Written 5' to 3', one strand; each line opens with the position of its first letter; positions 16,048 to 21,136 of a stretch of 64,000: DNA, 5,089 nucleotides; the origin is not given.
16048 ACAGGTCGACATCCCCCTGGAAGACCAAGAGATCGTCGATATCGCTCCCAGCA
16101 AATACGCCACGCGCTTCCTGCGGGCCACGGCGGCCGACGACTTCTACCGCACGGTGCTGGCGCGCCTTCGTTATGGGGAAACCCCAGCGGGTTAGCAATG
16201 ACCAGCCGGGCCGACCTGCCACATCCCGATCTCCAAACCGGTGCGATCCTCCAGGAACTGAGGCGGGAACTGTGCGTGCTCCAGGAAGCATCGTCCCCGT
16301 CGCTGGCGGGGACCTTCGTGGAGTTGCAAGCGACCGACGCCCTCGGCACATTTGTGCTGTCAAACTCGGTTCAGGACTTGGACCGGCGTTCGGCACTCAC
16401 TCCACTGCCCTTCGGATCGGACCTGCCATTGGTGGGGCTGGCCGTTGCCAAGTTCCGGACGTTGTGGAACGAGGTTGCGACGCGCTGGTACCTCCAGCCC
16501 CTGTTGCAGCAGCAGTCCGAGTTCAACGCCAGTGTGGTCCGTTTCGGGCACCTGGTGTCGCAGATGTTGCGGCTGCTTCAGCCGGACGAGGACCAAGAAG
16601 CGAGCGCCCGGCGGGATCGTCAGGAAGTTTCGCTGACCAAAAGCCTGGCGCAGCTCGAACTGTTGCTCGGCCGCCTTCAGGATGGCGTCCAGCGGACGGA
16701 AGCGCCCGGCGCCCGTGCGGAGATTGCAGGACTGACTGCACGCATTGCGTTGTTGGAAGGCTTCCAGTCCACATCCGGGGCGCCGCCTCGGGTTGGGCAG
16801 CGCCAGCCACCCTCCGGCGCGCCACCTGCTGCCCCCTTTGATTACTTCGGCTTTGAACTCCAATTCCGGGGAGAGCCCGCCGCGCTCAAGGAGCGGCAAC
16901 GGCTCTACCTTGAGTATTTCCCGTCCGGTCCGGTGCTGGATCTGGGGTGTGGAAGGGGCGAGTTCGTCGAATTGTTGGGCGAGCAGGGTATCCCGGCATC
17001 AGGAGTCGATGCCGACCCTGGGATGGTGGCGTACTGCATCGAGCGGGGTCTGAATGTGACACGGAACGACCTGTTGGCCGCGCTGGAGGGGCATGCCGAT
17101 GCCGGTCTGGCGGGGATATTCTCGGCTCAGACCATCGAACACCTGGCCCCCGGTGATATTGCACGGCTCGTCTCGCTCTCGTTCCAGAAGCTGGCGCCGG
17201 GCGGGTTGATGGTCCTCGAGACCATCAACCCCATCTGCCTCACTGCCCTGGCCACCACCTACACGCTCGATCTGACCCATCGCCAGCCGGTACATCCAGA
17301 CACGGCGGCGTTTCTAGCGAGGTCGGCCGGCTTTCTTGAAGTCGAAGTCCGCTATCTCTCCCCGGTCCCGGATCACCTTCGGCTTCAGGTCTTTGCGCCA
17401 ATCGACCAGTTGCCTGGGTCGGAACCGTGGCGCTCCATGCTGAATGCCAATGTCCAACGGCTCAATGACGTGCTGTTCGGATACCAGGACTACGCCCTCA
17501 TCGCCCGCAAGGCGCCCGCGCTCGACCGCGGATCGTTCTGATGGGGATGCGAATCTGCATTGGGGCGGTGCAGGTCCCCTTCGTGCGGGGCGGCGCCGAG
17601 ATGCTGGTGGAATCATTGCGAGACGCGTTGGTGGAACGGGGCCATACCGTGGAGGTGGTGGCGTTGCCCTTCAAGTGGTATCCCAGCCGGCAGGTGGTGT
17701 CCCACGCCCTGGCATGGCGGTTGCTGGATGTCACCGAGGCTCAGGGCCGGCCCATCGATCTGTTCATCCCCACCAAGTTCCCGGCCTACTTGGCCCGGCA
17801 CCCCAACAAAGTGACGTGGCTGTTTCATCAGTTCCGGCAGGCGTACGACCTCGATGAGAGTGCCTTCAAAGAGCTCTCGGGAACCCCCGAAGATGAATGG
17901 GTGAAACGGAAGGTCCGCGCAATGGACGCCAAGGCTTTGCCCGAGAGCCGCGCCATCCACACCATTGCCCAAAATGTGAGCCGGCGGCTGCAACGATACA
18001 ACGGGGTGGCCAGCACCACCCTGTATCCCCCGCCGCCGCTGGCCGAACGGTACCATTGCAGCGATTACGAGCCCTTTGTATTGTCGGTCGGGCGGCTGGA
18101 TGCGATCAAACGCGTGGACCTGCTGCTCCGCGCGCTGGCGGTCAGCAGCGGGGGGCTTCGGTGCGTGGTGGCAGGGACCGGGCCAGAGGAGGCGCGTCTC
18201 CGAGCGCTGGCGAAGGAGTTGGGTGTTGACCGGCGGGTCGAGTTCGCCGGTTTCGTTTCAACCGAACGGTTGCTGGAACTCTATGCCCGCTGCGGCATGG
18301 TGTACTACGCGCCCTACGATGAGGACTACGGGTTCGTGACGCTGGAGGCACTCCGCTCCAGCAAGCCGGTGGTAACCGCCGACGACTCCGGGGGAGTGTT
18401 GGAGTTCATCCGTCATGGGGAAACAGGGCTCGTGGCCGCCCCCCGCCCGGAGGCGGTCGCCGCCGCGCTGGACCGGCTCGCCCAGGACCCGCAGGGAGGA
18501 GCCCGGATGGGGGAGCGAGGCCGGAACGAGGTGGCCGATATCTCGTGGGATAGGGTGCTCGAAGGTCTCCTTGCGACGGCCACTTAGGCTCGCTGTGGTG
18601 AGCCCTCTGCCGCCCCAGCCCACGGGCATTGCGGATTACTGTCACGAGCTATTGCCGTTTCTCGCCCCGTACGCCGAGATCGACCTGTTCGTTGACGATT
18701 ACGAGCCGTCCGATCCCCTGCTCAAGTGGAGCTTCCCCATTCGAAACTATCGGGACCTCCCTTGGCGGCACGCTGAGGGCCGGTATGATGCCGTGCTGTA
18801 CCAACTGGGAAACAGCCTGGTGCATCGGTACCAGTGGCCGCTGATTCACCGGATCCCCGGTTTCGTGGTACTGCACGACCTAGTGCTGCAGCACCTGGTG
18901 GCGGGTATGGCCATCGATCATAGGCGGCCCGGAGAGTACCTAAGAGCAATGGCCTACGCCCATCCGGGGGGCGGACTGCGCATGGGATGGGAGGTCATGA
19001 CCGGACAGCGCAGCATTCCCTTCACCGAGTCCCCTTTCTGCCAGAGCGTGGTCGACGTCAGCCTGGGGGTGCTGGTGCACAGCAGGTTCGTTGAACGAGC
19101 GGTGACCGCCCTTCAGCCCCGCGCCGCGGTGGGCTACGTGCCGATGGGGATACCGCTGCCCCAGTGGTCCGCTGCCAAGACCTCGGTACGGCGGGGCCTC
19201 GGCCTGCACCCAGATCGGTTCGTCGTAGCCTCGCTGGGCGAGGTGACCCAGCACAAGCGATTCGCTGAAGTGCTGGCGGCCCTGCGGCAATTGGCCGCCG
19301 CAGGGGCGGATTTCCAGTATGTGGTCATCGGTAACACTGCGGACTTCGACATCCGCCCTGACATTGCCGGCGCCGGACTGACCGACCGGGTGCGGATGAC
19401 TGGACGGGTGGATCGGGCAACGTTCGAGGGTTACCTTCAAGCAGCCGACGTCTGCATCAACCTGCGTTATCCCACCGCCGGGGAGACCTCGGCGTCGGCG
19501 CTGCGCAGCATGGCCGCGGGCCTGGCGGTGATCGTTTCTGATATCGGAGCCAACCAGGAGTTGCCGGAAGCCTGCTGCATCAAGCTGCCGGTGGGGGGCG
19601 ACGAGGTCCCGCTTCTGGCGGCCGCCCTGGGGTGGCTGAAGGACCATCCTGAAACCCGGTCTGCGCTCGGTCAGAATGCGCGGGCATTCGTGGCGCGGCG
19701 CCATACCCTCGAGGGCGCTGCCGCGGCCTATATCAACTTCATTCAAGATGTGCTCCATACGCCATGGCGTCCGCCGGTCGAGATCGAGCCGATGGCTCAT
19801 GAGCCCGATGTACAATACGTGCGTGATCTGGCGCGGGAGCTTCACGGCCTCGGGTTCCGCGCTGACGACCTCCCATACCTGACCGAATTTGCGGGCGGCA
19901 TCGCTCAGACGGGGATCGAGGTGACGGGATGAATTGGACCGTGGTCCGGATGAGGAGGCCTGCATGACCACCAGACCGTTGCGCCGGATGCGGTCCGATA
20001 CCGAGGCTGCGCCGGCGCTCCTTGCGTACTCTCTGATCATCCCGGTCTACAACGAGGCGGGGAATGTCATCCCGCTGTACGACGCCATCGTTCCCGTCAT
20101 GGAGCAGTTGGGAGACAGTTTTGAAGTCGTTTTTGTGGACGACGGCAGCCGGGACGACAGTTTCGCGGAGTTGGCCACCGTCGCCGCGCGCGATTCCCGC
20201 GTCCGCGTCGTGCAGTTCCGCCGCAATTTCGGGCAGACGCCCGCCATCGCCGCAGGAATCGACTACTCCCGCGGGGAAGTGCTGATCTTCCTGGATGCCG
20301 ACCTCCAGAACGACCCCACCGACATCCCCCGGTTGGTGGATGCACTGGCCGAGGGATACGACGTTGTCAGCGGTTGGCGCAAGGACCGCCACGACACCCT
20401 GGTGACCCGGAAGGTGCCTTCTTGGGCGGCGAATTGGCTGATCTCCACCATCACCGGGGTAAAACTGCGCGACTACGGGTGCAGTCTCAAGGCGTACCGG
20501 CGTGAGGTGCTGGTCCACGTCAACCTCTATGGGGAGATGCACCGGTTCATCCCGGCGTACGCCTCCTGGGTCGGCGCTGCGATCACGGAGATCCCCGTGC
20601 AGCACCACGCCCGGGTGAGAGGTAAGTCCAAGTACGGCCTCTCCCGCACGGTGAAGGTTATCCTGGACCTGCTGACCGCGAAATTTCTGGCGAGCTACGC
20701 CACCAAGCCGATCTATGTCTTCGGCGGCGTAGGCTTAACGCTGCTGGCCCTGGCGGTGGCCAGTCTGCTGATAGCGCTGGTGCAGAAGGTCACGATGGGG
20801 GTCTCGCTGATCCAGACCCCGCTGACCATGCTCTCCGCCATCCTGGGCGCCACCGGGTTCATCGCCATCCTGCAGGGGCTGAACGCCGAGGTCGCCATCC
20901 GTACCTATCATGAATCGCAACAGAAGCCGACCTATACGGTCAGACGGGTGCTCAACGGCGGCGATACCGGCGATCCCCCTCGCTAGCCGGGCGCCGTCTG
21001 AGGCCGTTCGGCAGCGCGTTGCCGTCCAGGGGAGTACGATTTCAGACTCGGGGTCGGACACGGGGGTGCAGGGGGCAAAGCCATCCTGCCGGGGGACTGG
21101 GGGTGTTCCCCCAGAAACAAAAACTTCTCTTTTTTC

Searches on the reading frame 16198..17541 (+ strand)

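Call 73: search_protein_families(library=pfam, proteins=[window:16198-17541:+], max_evalue=0.00001)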
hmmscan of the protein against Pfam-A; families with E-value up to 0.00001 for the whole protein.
window:16198-17541:+ (447 aa): 4 families
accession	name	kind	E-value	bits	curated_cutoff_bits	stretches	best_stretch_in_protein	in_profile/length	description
PF13489.12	Methyltransf_23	-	4.7e-12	46.4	27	1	230-379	10-159/164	Methyltransferase domain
PF07021.18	MetW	-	1.6e-11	44.6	21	1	244-315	14-87/193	Methionine biosynthesis protein MetW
PF13649.12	Methyltransf_25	-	4.3e-08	34.2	27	1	246-336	1-97/97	Methyltransferase domain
PF08241.18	Methyltransf_11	-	1.1e-06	29.6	21.2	1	247-339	1-94/95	Methyltransferase domain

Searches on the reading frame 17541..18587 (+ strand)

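Call 73: search_protein_families(library=pfam, proteins=[window:17541-18587:+], max_evalue=0.00001)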
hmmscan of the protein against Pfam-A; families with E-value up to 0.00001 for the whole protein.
window:17541-18587:+ (348 aa): 4 families
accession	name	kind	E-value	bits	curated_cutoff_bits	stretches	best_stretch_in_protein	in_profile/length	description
PF00534.26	Glycos_transf_1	-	2.7e-33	115.3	26.4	1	177-329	15-171/172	Glycosyl transferases group 1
PF13692.12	Glyco_trans_1_4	-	1e-24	87.9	27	1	178-316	2-142/142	Glycosyl transferases group 1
PF20706.3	GT4-conflict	-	7.7e-07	28.9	26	1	174-340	194-382/385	Family 4 Glycosyltransferase in conflict systems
PF13524.12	Glyco_trans_1_2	-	3.6e-06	27.4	25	1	194-343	4-142/144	Glycosyl transferase-like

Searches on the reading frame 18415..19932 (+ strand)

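Call 73: search_protein_families(library=pfam, proteins=[window:18415-19932:+], max_evalue=0.00001)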
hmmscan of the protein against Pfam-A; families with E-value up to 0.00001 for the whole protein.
window:18415-19932:+ (505 aa): 2 families
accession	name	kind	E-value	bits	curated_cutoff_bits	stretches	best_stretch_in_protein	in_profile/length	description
PF00534.26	Glycos_transf_1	-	7.7e-13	48.8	26.4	1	259-424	6-171/172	Glycosyl transferases group 1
PF13692.12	Glyco_trans_1_4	-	7.2e-12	46.2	27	1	270-384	3-115/142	Glycosyl transferases group 1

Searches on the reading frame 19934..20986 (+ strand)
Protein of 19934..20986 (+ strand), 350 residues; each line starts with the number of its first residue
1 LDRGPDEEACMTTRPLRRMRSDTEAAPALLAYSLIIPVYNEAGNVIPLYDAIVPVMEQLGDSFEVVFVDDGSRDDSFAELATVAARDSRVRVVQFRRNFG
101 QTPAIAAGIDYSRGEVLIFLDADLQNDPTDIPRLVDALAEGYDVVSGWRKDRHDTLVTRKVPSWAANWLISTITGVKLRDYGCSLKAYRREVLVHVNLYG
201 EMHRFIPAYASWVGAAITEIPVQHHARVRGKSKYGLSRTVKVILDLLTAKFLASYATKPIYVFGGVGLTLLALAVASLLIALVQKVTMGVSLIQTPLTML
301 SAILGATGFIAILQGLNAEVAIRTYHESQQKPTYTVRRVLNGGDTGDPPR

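Call 73: search_protein_families(library=pfam, proteins=[window:19934-20986:+], max_evalue=0.00001)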
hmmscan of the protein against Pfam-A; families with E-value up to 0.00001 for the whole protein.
window:19934-20986:+ (350 aa): 2 families
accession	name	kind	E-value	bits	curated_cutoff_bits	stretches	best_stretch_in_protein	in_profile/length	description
PF00535.33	Glycos_transf_2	-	3.9e-29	102.2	23.3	1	33-192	1-163/168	Glycosyl transferase family 2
PF10111.15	Glyco_tranf_2_2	-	5.3e-08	33.1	27.3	1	33-123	1-91/276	Glycosyltransferase like family 2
